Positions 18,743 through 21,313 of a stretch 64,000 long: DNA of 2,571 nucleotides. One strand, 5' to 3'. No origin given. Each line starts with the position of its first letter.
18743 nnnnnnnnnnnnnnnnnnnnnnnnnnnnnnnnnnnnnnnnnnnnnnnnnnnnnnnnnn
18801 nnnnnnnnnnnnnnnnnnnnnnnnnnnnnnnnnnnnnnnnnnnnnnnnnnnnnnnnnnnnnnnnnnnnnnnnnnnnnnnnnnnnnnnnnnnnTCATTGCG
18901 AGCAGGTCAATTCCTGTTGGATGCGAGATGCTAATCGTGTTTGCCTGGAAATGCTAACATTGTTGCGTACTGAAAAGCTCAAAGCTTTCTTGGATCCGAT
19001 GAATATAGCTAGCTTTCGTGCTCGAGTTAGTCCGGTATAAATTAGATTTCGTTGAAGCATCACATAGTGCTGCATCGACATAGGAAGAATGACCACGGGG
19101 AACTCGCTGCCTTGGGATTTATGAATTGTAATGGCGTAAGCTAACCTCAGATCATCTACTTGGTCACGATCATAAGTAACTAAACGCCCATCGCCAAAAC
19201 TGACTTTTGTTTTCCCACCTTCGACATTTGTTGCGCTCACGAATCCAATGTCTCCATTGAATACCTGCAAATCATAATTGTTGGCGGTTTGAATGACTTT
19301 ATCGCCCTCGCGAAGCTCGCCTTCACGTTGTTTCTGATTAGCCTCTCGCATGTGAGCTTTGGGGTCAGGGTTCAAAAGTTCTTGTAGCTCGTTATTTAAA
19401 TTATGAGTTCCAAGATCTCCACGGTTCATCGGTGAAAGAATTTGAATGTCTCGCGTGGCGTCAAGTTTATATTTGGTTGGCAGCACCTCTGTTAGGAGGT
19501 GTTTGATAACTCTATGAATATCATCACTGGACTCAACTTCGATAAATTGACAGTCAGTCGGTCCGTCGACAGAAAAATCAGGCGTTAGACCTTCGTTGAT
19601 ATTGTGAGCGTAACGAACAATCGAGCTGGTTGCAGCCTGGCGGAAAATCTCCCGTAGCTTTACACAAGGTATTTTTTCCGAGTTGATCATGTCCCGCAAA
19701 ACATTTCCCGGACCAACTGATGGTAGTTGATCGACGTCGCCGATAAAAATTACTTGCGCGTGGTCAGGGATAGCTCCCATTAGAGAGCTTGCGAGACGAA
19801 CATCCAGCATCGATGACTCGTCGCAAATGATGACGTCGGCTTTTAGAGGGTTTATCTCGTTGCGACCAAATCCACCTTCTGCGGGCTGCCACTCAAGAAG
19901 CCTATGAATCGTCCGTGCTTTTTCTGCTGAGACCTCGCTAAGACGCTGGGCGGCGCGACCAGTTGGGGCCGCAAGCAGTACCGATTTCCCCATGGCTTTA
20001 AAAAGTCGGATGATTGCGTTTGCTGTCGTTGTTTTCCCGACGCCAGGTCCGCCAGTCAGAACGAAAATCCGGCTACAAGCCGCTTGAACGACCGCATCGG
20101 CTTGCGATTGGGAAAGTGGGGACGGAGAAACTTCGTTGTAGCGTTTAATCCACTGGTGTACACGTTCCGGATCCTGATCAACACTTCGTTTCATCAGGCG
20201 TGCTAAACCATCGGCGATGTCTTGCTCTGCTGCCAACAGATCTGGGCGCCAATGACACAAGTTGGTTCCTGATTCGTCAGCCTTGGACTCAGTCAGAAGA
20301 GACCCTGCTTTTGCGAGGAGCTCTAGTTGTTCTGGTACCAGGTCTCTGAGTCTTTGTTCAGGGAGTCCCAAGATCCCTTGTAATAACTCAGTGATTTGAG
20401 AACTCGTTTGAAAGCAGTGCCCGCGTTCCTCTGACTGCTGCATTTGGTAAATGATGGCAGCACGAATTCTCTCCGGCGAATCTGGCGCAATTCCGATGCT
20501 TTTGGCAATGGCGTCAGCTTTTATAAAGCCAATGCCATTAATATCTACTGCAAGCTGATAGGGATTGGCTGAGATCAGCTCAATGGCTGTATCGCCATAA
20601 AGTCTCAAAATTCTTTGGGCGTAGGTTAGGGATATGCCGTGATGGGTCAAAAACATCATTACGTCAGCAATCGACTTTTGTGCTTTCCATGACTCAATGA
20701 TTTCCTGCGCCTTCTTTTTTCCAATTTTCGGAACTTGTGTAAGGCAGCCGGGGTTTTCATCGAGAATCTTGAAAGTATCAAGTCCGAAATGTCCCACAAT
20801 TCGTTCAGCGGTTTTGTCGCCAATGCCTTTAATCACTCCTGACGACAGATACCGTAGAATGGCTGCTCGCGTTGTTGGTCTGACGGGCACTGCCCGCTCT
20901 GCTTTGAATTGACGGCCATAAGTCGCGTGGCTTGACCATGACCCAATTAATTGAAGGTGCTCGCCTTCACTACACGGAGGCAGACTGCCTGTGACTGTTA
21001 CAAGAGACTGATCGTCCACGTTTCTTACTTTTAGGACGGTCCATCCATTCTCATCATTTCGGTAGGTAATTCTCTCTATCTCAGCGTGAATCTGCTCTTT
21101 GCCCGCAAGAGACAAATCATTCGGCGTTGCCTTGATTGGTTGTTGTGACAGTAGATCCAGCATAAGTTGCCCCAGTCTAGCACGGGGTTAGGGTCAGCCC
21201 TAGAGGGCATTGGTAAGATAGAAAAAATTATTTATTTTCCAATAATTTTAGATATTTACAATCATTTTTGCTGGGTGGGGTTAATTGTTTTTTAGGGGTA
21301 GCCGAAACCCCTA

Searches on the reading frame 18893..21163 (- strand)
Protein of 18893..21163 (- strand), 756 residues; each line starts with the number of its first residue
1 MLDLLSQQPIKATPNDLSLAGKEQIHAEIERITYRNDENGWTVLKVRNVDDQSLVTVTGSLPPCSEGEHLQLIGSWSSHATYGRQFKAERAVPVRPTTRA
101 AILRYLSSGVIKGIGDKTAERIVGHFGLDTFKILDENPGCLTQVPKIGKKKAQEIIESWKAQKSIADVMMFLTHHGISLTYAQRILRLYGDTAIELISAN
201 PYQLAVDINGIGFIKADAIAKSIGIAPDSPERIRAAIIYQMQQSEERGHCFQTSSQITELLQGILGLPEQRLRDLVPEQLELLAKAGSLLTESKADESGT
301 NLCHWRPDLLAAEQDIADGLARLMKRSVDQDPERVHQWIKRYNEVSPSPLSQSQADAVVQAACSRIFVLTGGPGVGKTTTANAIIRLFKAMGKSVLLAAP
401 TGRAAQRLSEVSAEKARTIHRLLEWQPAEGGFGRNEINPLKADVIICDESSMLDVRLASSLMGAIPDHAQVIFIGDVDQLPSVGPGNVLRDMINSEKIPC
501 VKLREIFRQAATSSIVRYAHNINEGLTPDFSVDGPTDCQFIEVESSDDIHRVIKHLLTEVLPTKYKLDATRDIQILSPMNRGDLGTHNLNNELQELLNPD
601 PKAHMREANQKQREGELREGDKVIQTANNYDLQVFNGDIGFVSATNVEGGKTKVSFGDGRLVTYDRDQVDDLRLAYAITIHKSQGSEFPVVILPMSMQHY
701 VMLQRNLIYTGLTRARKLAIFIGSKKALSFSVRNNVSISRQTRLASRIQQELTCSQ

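Call 58: search_protein_families(library=pfam, proteins=[window:18893-21163:-], max_evalue=0.00001)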
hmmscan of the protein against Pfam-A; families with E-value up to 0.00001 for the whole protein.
window:18893-21163:- (756 aa): 9 families
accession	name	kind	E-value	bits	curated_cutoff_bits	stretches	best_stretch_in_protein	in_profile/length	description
PF13604.12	AAA_30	-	1.9e-41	142.4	27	1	350-528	2-174/191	AAA domain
PF13245.12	AAA_19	-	5.1e-41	140.4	25.1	1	354-485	1-134/134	AAA domain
PF14490.11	HHH_RecD2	-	1.1e-37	128.3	27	1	162-251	2-92/92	ATP-dependent RecD2 DNA helicase HHH domain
PF23139.1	OB_YrrC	-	5.4e-23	81.2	27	1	23-94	2-74/76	ATP-dependent DNA helicase YrrC, OB-fold domain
PF13538.12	UvrD_C_2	-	8.8e-20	70.8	27.4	1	674-721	1-51/52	UvrD-like helicase C-terminal domain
PF18335.7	SH3_13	-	2e-18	66.4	41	1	589-656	1-65/65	ATP-dependent RecD-like DNA helicase SH3 domain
PF14520.12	HHH_5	-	5.3e-11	43.3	27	1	111-160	7-56/57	Helix-hairpin-helix domain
PF01443.25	Viral_helicase1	-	2.7e-07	31.1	21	0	673-722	176-227/228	Viral superfamily 1 RNA helicase core domain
PF13086.12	AAA_11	-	1.2e-06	29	27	0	350-409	2-69/257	AAA domain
